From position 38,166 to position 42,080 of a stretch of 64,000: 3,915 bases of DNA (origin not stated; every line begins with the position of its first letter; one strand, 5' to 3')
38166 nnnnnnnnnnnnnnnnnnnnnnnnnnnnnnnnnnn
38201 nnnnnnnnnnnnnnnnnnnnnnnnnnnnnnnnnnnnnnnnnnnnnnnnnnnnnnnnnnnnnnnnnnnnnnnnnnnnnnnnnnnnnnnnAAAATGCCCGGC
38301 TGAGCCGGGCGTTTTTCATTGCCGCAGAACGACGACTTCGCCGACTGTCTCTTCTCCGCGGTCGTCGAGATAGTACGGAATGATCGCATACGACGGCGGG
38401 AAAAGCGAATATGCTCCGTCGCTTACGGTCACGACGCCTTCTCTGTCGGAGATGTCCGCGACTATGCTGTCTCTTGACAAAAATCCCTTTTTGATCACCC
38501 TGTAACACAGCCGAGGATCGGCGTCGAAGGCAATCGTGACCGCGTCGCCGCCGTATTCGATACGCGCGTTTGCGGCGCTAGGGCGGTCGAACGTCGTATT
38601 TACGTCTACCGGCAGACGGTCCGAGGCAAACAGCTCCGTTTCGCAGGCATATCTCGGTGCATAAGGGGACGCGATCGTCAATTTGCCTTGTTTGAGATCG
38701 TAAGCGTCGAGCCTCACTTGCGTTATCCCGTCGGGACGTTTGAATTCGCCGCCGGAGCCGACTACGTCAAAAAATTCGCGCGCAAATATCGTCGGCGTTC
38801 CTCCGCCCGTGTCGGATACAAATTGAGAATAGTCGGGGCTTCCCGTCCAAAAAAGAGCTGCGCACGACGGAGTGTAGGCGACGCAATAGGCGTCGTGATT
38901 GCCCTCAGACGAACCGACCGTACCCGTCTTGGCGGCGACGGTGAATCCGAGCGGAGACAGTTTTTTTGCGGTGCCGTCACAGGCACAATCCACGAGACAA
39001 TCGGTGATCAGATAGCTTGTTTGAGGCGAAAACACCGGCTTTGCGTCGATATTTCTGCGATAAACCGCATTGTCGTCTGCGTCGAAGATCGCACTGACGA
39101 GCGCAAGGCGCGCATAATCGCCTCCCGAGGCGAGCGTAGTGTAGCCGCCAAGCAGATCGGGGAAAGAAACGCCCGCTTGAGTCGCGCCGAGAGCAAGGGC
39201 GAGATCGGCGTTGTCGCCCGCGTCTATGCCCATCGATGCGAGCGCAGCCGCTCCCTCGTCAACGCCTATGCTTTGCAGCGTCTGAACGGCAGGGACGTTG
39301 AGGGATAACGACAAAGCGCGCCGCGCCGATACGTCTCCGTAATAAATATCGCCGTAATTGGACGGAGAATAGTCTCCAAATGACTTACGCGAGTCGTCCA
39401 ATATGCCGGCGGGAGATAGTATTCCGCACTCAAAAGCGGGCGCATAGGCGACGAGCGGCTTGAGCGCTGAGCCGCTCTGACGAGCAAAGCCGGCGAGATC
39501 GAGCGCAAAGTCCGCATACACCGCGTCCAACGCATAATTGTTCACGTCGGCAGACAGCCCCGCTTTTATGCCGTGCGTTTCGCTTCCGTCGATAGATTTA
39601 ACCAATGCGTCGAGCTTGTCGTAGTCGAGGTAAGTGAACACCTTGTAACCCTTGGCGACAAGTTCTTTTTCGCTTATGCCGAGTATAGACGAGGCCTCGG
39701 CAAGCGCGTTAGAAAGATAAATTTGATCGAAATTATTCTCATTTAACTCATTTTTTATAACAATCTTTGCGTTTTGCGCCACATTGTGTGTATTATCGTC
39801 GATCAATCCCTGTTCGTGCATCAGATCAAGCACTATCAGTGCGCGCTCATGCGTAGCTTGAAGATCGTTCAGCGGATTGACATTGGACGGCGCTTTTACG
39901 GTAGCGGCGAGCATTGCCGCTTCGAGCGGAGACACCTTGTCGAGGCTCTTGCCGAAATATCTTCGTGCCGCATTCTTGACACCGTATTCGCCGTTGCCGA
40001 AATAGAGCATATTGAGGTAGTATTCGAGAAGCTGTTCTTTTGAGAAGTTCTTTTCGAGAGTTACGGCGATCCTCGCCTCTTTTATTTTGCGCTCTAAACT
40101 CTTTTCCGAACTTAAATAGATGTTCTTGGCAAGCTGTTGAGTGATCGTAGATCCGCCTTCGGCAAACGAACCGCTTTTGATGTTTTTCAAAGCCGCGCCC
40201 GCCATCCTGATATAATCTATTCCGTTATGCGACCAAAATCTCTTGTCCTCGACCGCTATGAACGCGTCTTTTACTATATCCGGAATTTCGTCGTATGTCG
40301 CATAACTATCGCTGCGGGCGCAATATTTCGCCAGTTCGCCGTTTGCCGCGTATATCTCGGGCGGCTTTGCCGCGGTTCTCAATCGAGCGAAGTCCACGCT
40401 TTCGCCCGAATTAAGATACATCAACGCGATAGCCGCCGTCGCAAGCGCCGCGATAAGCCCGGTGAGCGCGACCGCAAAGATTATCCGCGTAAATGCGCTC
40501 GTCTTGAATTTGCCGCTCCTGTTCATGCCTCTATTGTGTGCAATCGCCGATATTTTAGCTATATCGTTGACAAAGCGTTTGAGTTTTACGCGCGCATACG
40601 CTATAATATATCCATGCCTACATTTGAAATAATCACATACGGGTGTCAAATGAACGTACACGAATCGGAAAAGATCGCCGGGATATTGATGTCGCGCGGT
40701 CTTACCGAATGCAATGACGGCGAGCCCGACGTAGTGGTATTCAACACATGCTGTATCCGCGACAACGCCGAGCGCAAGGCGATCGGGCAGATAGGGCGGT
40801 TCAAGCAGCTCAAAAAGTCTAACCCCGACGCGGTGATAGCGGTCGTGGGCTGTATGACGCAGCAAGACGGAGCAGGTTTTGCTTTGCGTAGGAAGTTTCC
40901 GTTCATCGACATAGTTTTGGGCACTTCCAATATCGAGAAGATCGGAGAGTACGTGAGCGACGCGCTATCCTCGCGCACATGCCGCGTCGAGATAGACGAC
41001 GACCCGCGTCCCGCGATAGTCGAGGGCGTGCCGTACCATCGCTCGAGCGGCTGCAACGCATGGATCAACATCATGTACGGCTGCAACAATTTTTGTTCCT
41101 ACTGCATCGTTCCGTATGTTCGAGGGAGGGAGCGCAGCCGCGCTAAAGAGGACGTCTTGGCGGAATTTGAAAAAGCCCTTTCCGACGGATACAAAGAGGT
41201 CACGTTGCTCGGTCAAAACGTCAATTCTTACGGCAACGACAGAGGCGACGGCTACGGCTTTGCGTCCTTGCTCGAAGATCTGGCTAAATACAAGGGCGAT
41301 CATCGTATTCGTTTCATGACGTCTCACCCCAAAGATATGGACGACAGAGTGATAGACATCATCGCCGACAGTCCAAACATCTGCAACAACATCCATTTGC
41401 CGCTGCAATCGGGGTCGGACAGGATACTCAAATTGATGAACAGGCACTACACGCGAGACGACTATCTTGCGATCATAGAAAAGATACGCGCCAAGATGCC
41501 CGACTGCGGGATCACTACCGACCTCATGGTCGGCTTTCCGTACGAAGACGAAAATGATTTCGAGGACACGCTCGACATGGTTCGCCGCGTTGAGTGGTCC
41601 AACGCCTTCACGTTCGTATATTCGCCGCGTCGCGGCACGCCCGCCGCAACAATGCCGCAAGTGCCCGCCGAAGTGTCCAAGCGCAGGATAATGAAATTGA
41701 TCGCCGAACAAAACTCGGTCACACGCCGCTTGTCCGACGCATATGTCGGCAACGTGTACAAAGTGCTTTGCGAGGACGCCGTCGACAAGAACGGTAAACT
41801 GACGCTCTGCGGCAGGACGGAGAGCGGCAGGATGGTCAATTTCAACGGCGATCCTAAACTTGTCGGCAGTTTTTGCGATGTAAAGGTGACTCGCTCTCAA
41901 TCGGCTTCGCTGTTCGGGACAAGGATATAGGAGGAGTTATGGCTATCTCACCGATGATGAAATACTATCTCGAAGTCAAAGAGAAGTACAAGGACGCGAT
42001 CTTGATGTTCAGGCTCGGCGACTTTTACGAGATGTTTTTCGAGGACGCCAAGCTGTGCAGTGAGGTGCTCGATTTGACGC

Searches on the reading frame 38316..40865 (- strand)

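Call 32: search_protein_families(library=pfam, proteins=[window:38316-40865:-], max_evalue=0.00001)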
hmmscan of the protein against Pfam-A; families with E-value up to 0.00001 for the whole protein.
window:38316-40865:- (849 aa): 2 families
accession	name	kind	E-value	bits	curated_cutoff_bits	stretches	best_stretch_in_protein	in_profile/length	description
PF00912.28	Transgly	-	2.5e-60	203.4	27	1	183-350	11-178/178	Transglycosylase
PF00905.27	Transpeptidase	-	7.4e-15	55.4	22.1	1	461-666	39-266/299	Penicillin binding protein transpeptidase domain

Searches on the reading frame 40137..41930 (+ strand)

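Call 32: search_protein_families(library=pfam, proteins=[window:40137-41930:+], max_evalue=0.00001)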
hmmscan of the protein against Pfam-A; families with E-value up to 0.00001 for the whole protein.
window:40137-41930:+ (597 aa): 3 families
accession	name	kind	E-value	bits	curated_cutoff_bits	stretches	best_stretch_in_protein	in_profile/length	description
PF04055.27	Radical_SAM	-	2.2e-31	109.7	29.5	1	310-481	1-165/166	Radical SAM superfamily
PF00919.26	UPF0004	-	6.7e-26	90.6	27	1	163-262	2-98/98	Uncharacterized protein family UPF0004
PF01938.26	TRAM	-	2.6e-09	37.2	21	1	535-595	2-59/61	TRAM domain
